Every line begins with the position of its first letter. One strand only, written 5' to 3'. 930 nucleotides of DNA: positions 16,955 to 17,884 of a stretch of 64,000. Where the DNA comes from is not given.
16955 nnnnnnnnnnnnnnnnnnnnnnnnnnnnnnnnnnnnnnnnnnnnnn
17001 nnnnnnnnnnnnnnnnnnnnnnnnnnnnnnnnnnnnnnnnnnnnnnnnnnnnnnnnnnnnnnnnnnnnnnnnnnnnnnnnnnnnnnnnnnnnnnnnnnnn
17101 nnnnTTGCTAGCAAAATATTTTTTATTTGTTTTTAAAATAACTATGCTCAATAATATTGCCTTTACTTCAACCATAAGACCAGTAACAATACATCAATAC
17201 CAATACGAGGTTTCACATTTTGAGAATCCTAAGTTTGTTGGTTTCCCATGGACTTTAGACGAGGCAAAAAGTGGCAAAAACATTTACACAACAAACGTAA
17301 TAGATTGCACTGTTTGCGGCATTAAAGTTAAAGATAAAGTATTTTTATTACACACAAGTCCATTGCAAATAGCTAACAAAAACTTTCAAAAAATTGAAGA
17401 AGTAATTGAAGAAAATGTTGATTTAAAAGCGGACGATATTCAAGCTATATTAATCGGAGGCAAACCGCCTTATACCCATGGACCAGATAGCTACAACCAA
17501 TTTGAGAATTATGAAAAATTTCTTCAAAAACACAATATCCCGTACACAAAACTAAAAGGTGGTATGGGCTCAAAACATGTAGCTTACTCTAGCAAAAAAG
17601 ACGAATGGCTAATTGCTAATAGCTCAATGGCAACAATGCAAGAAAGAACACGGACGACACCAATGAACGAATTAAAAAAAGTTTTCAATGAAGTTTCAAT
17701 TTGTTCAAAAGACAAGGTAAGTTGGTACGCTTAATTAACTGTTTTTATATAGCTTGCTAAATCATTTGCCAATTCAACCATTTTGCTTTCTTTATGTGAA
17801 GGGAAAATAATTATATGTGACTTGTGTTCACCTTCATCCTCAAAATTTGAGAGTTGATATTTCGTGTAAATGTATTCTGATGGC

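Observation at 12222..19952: Accessory-looking island of divergent modifying-enzyme folds directly upstream of, and co-directional with, the T1SS operon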

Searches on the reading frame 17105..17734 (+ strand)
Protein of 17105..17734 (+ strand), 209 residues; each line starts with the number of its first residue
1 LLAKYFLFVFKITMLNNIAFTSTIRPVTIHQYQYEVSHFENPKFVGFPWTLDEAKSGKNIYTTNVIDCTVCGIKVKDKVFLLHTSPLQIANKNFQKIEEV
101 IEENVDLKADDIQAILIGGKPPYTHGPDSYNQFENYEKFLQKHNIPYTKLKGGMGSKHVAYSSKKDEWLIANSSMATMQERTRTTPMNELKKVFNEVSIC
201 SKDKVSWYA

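Call 4: search_protein_families(library=pfam, proteins=[window:17105-17734:+], max_evalue=1)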
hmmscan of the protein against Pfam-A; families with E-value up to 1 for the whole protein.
window:17105-17734:+ (209 aa): 1 family
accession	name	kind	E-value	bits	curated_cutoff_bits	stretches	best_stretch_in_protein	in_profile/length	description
PF14398.11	ATPgrasp_YheCD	-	0.06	13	26.8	1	129-197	34-102/255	YheC/D like ATP-grasp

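Call 5: search_protein_families(library=ncbifam, proteins=[window:17105-17734:+], max_evalue=1)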
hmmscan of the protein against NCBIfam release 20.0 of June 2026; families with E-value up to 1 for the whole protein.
window:17105-17734:+ (209 aa): 1 family
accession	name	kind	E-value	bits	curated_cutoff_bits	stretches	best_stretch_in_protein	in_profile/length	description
TIGR03045.1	PS_II_C550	equivalog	0.12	12.1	177.75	1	46-102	43-99/159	photosystem II cytochrome c-550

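Call 26: find_homologous_proteins(query=window:17144-17734:+)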
Query window:17144-17734:+ (196 aa): 20 proteins with E <= 0.001 among 54 candidates.
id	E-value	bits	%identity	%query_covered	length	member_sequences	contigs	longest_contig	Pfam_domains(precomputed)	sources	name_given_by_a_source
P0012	6.2e-130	449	100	100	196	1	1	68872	-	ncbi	-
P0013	2.4e-87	310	68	100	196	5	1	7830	-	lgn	-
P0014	3.7e-53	198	49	98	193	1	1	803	-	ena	-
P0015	3.1e-51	192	49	99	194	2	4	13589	-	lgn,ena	-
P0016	1.1e-50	190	47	99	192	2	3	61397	-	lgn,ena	-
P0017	1.6e-49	186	46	98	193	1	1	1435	-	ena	-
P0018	2.1e-49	186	48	98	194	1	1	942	-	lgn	-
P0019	7.5e-49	184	45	98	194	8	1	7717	-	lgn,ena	-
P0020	4.3e-48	182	45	99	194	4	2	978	-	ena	-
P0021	4.6e-47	178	45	98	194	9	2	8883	-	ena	-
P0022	5.6e-46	175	42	99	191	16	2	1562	-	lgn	-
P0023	2.2e-39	153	42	98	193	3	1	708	-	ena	-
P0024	1.5e-38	150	41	98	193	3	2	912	-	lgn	-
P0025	2.4e-37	147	68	53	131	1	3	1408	-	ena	-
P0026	9.2e-37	145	43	97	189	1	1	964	-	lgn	-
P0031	5.9e-28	116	37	97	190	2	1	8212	-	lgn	-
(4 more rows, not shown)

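Call 34: find_encoding_contigs(protein=P0013, flank=10000, max_places=3)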
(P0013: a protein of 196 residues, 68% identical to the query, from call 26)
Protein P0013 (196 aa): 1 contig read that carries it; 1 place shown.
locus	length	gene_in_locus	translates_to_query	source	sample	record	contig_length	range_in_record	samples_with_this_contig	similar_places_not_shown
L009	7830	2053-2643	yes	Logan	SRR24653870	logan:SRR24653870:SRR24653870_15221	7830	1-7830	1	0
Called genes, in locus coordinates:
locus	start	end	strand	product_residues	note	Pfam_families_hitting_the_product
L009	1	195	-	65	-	?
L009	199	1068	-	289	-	-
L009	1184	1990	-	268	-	-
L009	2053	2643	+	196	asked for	-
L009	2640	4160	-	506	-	PF00282:Pyridoxal_deC (weak)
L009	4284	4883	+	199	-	-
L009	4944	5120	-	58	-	-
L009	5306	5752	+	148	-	-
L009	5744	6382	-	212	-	PF00834:Ribul_P_3_epim, PF00977:His_biosynth (faint)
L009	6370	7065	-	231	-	PF22935:RM44_endonuclase, PF14622:Ribonucleas_3_3, PF00636:Ribonuclease_3, PF00035:dsrm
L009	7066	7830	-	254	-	?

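Call 42: predict_structure(alignment_id=A3)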
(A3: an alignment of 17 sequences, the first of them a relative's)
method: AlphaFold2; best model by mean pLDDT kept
length: 196 residues; sequences in the alignment: 17
mean_pLDDT: 92.2   pTM: 0.89
mean pLDDT of the five models: 92.2, 91.8, 91.4, 91.0, 88.3
residues with pLDDT >= 90: 161; 70-90: 22; 50-70: 8; < 50: 5
segments of 3 or more residues with pLDDT < 50: 1-5
pLDDT, mean of each block of 10 residues (from residue 1): 59 96 97 97 98 96 96 95 98 94 92 91 98 96 95 96 72 92 96 87
secondary structure, 60 per line:
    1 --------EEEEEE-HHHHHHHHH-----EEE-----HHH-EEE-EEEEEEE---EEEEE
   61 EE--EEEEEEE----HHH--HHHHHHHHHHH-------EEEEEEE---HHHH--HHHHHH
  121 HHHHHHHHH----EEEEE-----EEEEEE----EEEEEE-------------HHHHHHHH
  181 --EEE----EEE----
elements in order: E9-14 H16-24 E30-32 E42-44 E46-52 E56-62 E65-71 H81-91 E99-105 H109-112 H115-129 E134-138 E144-149 E154-159 H173-180 E183-185 E190-192

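Call 46: fold_search(model_id=the predicted structure, library=pdb)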
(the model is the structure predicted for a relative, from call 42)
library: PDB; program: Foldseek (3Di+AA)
matches with E <= 10: 505; with E <= 0.001: 1
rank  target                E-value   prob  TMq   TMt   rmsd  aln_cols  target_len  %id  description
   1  2f9z_C                2.6e-06  1.00  0.49  0.61   4.4       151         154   16  Complex between the chemotaxis deamidase CheD and the chemotaxis phosphatase CheC from Thermotoga maritima (released 2006-06-06)
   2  6a0h_B                1.7e-03  0.99  0.39  0.27   8.5       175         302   10  Crystal structure of human protein N-terminal asparagine amidohydrolase (NTAN1) C75S mutant with Asn-Leu-Ala-Ala-Arg p (released 2019-12-11)
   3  6a0f_A                1.8e-03  0.99  0.40  0.28   8.0       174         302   10  Crystal structure of human protein N-terminal asparagine amidohydrolase (NTAN1) C75S mutant with Asn-Phe-Ala-Ala-Arg p (released 2019-12-11)
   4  6a0e_A                1.9e-03  1.00  0.43  0.30   5.5       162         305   10  Crystal structure of human protein N-terminal asparagine amidohydrolase (NTAN1) (released 2019-12-11)
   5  6a0e_B                2.8e-03  1.00  0.44  0.30   4.3       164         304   12  Crystal structure of human protein N-terminal asparagine amidohydrolase (NTAN1) (released 2019-12-11)
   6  6a0f_B                4.4e-03  0.97  0.41  0.28   6.8       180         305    7  Crystal structure of human protein N-terminal asparagine amidohydrolase (NTAN1) C75S mutant with Asn-Phe-Ala-Ala-Arg p (released 2019-12-11)
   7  1rv9                  4.9e-03  0.92  0.33  0.28   6.2       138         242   12  Crystal Structure of Neisseria meningitidis protein NMB0706, Pfam DUF152 (released 2004-08-17)
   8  6a0i_B                5.6e-03  1.00  0.47  0.32   6.4       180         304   10  Crystal structure of human protein N-terminal asparagine amidohydrolase (NTAN1) C75S mutant (released 2019-12-11)
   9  6gvw_F                7.2e-03  0.18  0.20  0.14  19.1       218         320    7  Crystal structure of the BRCA1-A complex (released 2019-07-10)
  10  6dzd_B                1.1e-02  0.90  0.23  0.18   4.1        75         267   15  Crystal structure of Bacillus licheniformis hypothetical protein YfiH (released 2019-09-11)
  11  7fbg                  1.3e-02  0.51  0.22  0.17  10.8       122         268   12  Kinetic and structural analysis by Peptidoglycan editing factor from Bacillus cereus ATCC 14579 (released 2022-07-13)
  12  9ea4                  1.4e-02  0.28  0.23  0.14  11.0       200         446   10  Structure of Citrobacter BubCD (released 2025-09-24)
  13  6gvw_A                1.7e-02  0.16  0.20  0.16  13.7       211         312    8  Crystal structure of the BRCA1-A complex (released 2019-07-10)
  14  1hq0                  2.0e-02  0.63  0.31  0.22   9.1       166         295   14  CRYSTAL STRUCTURE OF THE CATALYTIC DOMAIN OF E.COLI CYTOTOXIC NECROTIZING FACTOR TYPE 1 (released 2001-07-04)
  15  6dzd_A                2.1e-02  0.80  0.27  0.21   7.3       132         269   12  Crystal structure of Bacillus licheniformis hypothetical protein YfiH (released 2019-09-11)
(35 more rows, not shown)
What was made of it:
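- On CheD / NTAN1 / CNF1-type Cys-His deamidase fold (g5): CheD at E=2.6e-6 with probability 1.0; NTAN1 at ~2e-3 (calls 42, 46).
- Checked: g5 CheD-like: AF2 pLDDT 92; CheD 2f9z_C at E=2.6e-6, then NTAN1, YfiH and CNF1 (calls 42, 46).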

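Call 48: find_encoding_contigs(protein=P0016, flank=10000, max_places=2)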
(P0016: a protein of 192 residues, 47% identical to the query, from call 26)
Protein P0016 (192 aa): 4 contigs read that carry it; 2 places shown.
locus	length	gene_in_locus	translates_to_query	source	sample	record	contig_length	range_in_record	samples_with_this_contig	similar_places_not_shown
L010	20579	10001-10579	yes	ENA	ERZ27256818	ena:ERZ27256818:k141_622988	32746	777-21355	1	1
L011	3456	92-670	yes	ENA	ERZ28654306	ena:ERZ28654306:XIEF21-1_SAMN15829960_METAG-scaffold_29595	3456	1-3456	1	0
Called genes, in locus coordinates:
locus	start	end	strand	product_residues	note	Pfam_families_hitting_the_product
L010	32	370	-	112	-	-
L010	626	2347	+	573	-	PF03065:Glyco_hydro_57, PF09210:BE_C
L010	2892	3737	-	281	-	-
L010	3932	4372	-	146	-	PF00589:Phage_integrase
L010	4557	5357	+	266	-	PF00149:Metallophos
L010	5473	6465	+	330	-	PF13310:Virulence_RhuM, PF02661:Fic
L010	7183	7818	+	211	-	PF03358:FMN_red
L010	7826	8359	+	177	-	PF02525:Flavodoxin_2, PF03358:FMN_red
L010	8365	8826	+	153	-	PF02870:Methyltransf_1N, PF01035:DNA_binding_1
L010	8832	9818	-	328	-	-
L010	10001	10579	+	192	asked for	-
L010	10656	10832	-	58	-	-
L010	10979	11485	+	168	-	-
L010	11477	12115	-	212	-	PF00834:Ribul_P_3_epim, PF00977:His_biosynth (faint)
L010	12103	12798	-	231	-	PF22935:RM44_endonuclase (weak), PF14622:Ribonucleas_3_3, PF00636:Ribonuclease_3, PF00035:dsrm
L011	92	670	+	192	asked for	-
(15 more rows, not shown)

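Call 49: find_encoding_contigs(protein=P0031, flank=10000, max_places=2)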
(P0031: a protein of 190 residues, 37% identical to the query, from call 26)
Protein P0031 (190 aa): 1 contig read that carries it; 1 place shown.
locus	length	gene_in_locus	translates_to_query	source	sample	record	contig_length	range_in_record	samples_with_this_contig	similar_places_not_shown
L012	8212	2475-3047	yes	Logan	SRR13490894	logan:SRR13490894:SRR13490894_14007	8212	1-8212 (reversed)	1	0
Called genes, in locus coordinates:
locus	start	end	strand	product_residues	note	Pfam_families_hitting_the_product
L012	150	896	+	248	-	PF01739:CheR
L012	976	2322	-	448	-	-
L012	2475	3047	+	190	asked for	-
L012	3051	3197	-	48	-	-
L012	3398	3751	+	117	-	PF01245:Ribosomal_L19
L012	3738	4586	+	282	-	PF03193:RsgA_GTPase (weak), PF01926:MMR_HSR1, PF02421:FeoB_N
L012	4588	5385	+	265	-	PF01351:RNase_HII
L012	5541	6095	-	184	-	-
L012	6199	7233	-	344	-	PF06750:A24_N_bact, PF01478:Peptidase_A24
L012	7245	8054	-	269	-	PF04967:HTH_10 (faint), PF04542:Sigma70_r2, PF13412:HTH_24 (faint), PF04539:Sigma70_r3, PF08281:Sigma70_r4_2, PF04545:Sigma70_r4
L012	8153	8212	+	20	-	?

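Call 50: search_protein_families(library=pfam, proteins=[L009:1184-2023:-], max_evalue=0.1)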
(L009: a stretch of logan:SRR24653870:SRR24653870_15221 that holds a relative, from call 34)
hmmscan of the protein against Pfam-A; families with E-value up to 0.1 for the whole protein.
L009:1184-2023:- (279 aa): 0 families

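Call 76: search_protein_families(library=ncbifam, proteins=[L012:7245-8054:-], max_evalue=0.001)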
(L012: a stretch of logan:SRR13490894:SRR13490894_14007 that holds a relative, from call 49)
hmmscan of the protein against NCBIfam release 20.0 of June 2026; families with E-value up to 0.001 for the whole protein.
L012:7245-8054:- (269 aa): 84 families (the best 25 are shown)
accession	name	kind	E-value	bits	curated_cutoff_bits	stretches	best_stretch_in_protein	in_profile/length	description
TIGR02980.1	SigBFG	subfamily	9.3e-56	189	234.35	1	43-264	5-224/227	SigB/SigF/SigG family RNA polymerase sigma factor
NF005644.0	PRK07408.1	subfamily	9.6e-56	189.3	261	1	23-267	13-254/258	RNA polymerase sigma factor SigF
TIGR02941.1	Sigma_B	equivalog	1.5e-41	142.5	315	1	34-266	22-253/255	RNA polymerase sigma factor SigB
NF005514.0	PRK07122.1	subfamily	3e-41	141.3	372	1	15-264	16-261/264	RNA polymerase sigma factor SigF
TIGR02885.1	spore_sigF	equivalog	6.6e-41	140.6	321.45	1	45-264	15-229/231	RNA polymerase sporulation sigma factor SigF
TIGR02479.1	FliA_WhiG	subfamily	1.4e-39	136.1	189.6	1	47-263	2-220/224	FliA/WhiG family RNA polymerase sigma factor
NF004052.0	PRK05572.1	subfamily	1.6e-39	136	311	1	43-266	34-250/252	SigF/SigG family RNA polymerase sporulation sigma factor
NF006071.0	PRK08215.1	equivalog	2.3e-36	125.7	372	1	22-266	23-257/258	RNA polymerase sporulation sigma factor SigG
TIGR02850.1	spore_sigG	equivalog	1.2e-34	119.9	457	1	23-264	21-252/254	RNA polymerase sporulation sigma factor SigG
TIGR02937.1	sigma70-ECF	superfamily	5.7e-33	113.9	42.9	1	46-264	6-163/165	sigma-70 family RNA polymerase sigma factor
NF004935.0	PRK06288.1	equivalog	2.1e-32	112.9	343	1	20-262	16-258/270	RNA polymerase sigma factor WhiG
NF005413.0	PRK06986.1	subfamily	6.8e-32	111.2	201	1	36-266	8-236/241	RNA polymerase sigma factor FliA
NF005809.0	PRK07670.1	equivalog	1.9e-30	106.2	326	1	54-267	40-251/255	FliA/WhiG family RNA polymerase sigma factor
TIGR02393.1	RpoD_Cterm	equivalog_domain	3.5e-29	102.1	354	1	46-261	5-223/238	RNA polymerase sigma factor RpoD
TIGR02997.1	Sig70-cyanoRpoD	subfamily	3e-26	92.4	384.5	1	44-262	77-297/298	RNA polymerase sigma factor, RpoD/SigA family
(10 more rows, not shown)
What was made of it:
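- A SigB/F/G-type sigma factor is encoded next to a g5 homologue and a tagged CheR-like gene in L012 (calls 49, 76).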

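Call 77: search_protein_families(library=padloc, proteins=[window:17144-17734:+], max_evalue=0.01)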
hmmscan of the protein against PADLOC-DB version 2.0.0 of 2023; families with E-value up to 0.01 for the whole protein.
window:17144-17734:+ (196 aa): 0 families

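Call 78: search_protein_families(library=phrogs, proteins=[window:17144-17734:+], max_evalue=0.01)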
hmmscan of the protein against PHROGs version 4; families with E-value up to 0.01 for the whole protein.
window:17144-17734:+ (196 aa): 0 families
